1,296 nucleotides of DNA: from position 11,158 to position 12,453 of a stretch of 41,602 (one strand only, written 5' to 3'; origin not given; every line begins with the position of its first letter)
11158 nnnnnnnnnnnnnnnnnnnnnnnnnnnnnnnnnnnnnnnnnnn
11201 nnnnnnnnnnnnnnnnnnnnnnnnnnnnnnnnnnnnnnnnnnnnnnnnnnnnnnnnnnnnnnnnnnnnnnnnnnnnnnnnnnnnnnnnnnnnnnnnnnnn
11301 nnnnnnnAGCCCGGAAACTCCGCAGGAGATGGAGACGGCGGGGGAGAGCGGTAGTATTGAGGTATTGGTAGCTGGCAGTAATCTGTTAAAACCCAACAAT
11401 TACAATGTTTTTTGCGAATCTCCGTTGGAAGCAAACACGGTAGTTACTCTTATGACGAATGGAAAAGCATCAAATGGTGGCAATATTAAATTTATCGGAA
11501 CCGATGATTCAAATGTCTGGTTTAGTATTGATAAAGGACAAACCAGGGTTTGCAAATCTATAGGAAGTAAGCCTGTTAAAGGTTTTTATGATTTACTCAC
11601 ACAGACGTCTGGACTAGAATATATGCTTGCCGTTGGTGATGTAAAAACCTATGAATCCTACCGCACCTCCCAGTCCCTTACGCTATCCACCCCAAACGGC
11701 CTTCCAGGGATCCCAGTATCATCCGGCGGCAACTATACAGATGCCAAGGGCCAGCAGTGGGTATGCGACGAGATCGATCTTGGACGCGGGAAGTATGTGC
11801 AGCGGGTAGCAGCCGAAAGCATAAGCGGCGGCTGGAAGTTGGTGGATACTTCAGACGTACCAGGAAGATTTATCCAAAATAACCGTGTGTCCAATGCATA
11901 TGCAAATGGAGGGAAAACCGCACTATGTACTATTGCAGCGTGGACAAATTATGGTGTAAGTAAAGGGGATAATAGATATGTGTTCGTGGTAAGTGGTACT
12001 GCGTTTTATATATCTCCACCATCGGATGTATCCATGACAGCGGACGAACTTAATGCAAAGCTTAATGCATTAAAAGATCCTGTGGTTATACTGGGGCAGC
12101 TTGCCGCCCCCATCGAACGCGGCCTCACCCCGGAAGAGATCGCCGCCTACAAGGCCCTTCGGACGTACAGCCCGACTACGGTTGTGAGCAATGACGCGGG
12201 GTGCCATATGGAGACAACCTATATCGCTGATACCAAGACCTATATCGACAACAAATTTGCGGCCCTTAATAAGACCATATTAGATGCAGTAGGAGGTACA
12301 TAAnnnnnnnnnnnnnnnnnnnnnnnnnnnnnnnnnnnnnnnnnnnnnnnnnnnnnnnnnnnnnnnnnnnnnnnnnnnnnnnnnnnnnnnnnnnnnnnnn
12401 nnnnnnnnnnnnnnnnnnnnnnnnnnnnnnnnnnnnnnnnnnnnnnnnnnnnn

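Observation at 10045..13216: Insulated fibre-like cassette with a CBM5/12 partner inserted in the head-morphogenesis module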

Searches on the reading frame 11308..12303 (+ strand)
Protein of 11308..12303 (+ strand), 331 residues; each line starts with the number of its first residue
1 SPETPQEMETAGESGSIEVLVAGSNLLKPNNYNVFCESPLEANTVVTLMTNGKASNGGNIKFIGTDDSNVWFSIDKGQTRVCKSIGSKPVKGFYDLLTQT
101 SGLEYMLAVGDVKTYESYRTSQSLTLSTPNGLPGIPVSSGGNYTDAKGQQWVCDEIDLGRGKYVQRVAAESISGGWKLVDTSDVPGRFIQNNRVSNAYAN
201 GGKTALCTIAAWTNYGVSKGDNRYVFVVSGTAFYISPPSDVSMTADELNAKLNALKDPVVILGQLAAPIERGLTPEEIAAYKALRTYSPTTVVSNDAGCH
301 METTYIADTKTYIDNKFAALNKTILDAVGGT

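Call 23: find_homologous_proteins(query=window:11308-12303:+)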
Query window:11308-12303:+ (331 aa): 5242 proteins with E <= 0.001 among 7441 candidates; the best 120 are listed.
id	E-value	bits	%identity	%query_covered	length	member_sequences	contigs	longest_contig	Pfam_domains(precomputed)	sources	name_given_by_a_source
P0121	2.0e-149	515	71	65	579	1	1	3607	-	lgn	-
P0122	2.6e-135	469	66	100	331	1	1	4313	-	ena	-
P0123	5.8e-129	448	65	94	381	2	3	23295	-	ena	-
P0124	3.9e-128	445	66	94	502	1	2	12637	-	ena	-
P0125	8.5e-128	444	66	94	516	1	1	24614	-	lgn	-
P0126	6.4e-126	438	65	93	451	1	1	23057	-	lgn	-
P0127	6.3e-125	435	64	93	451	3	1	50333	-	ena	-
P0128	6.8e-125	435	65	94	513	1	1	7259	-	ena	-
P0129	1.5e-124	434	65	94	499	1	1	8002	-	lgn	-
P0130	1.8e-124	433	64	94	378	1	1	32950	-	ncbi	-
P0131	7.0e-124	431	63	93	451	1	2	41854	-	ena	-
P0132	7.4e-123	428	64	93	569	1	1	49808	-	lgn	-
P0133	7.6e-123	428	63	94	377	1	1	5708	-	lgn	-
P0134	1.3e-122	427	64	94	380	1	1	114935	-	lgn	-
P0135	2.3e-122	426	65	93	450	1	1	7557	-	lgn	-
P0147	7.4e-111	389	63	94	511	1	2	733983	-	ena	-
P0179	1.7e-92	328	55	94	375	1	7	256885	-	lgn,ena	-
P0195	8.5e-89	316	55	93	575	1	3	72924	-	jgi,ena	jgi:hypothetical protein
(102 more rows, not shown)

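Call 25: find_encoding_contigs(protein=P0179, flank=9000, max_places=2)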
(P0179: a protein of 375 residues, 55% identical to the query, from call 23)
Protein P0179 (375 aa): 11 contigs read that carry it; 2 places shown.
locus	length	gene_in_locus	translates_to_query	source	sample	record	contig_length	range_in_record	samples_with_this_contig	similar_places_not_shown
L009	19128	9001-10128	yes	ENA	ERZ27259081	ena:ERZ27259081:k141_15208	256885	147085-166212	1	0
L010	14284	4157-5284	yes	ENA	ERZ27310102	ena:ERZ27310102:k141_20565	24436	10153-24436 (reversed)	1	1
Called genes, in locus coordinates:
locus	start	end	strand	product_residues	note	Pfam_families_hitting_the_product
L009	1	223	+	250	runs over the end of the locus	-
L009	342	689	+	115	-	PF24608:PDDEXK_15 (weak)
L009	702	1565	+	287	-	-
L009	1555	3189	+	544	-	-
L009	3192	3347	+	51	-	-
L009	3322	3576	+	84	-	PF04448:DUF551 (weak)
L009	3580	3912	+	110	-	-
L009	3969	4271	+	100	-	PF01555:N6_N4_Mtase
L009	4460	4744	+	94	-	-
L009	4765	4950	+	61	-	-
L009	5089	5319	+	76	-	-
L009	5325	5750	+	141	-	PF05263:DUF722 (weak)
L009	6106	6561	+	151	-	PF05168:HEPN (weak)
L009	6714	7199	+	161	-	-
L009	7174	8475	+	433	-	PF03237:Terminase_6N, PF04466:Terminase_3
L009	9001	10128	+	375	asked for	-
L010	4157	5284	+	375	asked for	-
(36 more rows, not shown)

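Call 26: find_encoding_contigs(protein=P0195, flank=9000, max_places=2)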
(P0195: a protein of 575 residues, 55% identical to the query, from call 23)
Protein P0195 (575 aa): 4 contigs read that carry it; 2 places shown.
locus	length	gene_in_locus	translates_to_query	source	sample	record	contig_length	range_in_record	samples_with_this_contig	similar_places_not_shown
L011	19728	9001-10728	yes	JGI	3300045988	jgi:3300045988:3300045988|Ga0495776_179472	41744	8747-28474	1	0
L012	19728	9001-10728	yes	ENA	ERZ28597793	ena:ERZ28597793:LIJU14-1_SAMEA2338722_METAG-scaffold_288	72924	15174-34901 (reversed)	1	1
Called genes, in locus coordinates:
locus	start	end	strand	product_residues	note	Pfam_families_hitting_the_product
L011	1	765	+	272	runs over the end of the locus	PF00308:Bac_DnaA (weak), PF01695:IstB_IS21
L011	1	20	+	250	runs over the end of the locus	-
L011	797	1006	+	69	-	-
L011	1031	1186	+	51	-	-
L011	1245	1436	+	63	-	PF04448:DUF551 (weak)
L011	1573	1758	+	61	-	-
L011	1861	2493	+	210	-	-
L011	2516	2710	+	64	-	-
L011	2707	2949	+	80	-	-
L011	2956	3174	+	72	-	-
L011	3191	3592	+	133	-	-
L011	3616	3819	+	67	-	-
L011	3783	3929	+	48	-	-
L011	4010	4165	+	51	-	-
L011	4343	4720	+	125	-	-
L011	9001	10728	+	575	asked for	-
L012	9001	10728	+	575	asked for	-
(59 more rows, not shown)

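Call 27: find_encoding_contigs(protein=P0127, flank=9000, max_places=2)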
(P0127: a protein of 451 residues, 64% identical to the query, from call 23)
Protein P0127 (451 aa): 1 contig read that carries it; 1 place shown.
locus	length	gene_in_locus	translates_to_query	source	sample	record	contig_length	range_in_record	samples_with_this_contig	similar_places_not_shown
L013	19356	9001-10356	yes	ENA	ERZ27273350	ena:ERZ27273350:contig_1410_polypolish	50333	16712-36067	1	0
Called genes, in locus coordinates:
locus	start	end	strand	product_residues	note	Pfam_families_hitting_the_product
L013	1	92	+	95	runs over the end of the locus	-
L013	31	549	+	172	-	PF24608:PDDEXK_15 (weak)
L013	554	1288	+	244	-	-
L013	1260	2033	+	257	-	PF00308:Bac_DnaA (weak), PF01695:IstB_IS21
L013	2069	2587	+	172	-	-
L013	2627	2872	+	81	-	-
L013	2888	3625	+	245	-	PF00145:DNA_methylase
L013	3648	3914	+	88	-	PF21825:Sequestin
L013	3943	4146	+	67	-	-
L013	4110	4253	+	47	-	-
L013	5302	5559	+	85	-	-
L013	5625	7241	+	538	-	PF03592:Terminase_2, PF04466:Terminase_3, PF03237:Terminase_6N (faint), PF17288:Terminase_3C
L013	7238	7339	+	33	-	-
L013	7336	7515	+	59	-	-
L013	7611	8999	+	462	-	-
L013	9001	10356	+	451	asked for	-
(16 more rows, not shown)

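Call 42: predict_structure(alignment_id=A1)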
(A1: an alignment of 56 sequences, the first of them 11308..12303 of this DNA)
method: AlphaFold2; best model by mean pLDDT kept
length: 331 residues; sequences in the alignment: 56
mean_pLDDT: 69.4   pTM: 0.37
mean pLDDT of the five models: 69.4, 69.0, 61.0, 56.2, 55.2
residues with pLDDT >= 90: 67; 70-90: 128; 50-70: 45; < 50: 91
segments of 3 or more residues with pLDDT < 50: 1-20, 123-163, 284-310, 329-331
pLDDT, mean of each block of 10 residues (from residue 1): 34 44 71 84 89 86 91 88 88 80 76 72 45 34 35 34 67 90 89 90 89 84 88 91 92 92 76 56 42 33 37 65 64 42
secondary structure, 60 per line:
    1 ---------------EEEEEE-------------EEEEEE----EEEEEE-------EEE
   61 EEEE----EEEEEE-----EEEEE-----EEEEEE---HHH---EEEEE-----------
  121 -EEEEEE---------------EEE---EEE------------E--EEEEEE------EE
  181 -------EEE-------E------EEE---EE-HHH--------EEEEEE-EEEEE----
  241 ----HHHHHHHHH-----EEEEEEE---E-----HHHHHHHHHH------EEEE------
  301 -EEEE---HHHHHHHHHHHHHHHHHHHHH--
elements in order: E16-21 E35-40 E45-50 E58-64 E69-74 E80-84 E90-95 E105-109 E122-127 E143-145 E149-151 E167-172 E188-190 E205-207 E225-230 E232-236 H245-253 E259-265 H275-284 E291-294 E302-305 H309-329

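Call 44: fold_search(model_id=the predicted structure, library=pdb)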
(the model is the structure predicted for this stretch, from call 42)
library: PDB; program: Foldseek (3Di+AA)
matches with E <= 10: 905; with E <= 0.001: 0
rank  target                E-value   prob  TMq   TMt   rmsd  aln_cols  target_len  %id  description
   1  3s0m                  4.1e-03  0.18  0.13  0.12  24.4       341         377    8  A Structural Element that Modulates Proton-Coupled Electron Transfer in Oxalate Decarboxylase (released 2012-04-25)
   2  6l9i_A                9.1e-03  0.23  0.16  0.16  29.4       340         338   10  Crystal Structure of Lactobacillus farciminis Oxalate Decarboxylase Formate Complex (released 2021-01-20)
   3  4met_A                9.6e-03  0.23  0.15  0.14  27.8       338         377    8  Assigning the EPR Fine Structure Parameters of the Mn(II) Centers in Bacillus subtilis Oxalate Decarboxylase by Site-D (released 2014-03-05)
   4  6tzp                  9.6e-03  0.20  0.14  0.13  27.7       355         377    9  W96F Oxalate Decarboxylase (B. subtilis) (released 2021-02-17)
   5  2vec                  1.2e-02  0.09  0.09  0.12  26.9       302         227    9  The crystal structure of the protein YhaK from Escherichia coli (released 2008-07-01)
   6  3h7y_B                1.8e-02  0.21  0.15  0.20  28.6       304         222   10  Crystal structure of BacB, an enzyme involved in Bacilysin synthesis, in tetragonal form (released 2009-09-22)
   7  6f1h_D                1.8e-02  0.08  0.10  0.11  19.4       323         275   11  C1rC1s complex (released 2018-01-17)
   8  3smh_F                2.2e-02  0.08  0.10  0.10  25.0       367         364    9  Crystal structure of major peanut allergen Ara h 1 (released 2012-02-15)
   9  6i56_B                2.5e-02  0.20  0.16  0.19  16.7       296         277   10  Crystal structure of PBSX exported protein XepA (released 2019-11-20)
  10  7u1j_C                2.7e-02  0.12  0.13  0.12  27.9       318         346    8  Crystal structure of Pisum sativum convicilin (released 2022-03-30)
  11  6xsx                  3.1e-02  0.92  0.18  0.13   9.9       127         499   15  The structure of the catalytic module of the metalloprotease ZmpA from Clostridium perfringens (released 2021-02-03)
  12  1nt0_A                3.5e-02  0.07  0.10  0.12  19.5       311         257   10  Crystal structure of the CUB1-EGF-CUB2 region of MASP2 (released 2003-05-20)
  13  2d40_D                3.7e-02  0.07  0.10  0.11  27.6       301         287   10  Crystal Structure of Z3393 from Escherichia coli O157:H7 (released 2006-09-26)
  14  1y3t_A                3.9e-02  0.05  0.10  0.10  30.9       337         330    9  Crystal structure of YxaG, a dioxygenase from Bacillus subtilis (released 2005-01-18)
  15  4yrd_B                4.2e-02  0.28  0.11  0.11  13.8       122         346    9  Crystal structure of CapF with inhibitor 3-isopropenyl-tropolone (released 2015-10-21)
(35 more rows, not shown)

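Call 76: search_protein_families(library=phrogs, proteins=[P0127, P0179, P0195, P0147], max_evalue=0.001)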
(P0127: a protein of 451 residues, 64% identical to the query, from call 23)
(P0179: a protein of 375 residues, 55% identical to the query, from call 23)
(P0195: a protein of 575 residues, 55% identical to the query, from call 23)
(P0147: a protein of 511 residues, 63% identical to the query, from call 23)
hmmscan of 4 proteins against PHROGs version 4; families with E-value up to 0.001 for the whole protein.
P0127 (451 aa): 0 families

P0179 (375 aa): 1 family
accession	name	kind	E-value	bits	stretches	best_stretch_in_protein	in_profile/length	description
phrog_6782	-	tail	1.8e-07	30.9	1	232-344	504-626/696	tail fiber protein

P0195 (575 aa): 0 families

P0147 (511 aa): 0 families

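Call 92: find_related_loci(query=A1, collection=viral_contigs, flank=5000)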
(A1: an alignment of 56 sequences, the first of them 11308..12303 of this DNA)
Query A1 (331 aa) in viral_contigs; peptide patterns used: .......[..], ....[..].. (x = any residue, [..] = any of these).
600 stretches matched a pattern (row limit reached: there are more); 584 encode a relative of the query (tblastn E <= 1e-3); the best 80 are kept; 80 distinct loci.
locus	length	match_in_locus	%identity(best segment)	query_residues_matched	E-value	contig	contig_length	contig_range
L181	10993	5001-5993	100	1-331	0e+0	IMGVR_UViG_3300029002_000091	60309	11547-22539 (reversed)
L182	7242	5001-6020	62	1-331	3e-125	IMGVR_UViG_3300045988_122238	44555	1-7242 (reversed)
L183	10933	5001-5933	62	1-310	1e-118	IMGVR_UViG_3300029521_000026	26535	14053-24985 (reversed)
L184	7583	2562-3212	95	1-310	5e-117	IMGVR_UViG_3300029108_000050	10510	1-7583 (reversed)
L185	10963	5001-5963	58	1-326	9e-113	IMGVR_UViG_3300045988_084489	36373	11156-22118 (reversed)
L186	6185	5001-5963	54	1-326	1e-106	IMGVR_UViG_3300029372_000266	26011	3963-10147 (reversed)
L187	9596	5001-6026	54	1-326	4e-106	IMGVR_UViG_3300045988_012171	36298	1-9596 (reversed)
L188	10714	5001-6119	51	1-326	5e-104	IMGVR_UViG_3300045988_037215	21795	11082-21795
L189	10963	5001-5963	54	1-326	1e-106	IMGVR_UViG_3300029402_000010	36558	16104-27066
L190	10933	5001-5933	55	1-310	7e-97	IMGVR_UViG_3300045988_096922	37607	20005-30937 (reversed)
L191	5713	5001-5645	69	1-215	3e-96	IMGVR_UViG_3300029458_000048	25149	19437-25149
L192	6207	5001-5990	52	1-326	8e-95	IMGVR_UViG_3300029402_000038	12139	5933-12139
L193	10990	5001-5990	52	1-326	2e-94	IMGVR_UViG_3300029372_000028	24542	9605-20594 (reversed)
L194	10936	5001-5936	54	1-308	8e-93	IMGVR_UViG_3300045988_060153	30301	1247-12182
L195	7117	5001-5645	61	111-326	3e-87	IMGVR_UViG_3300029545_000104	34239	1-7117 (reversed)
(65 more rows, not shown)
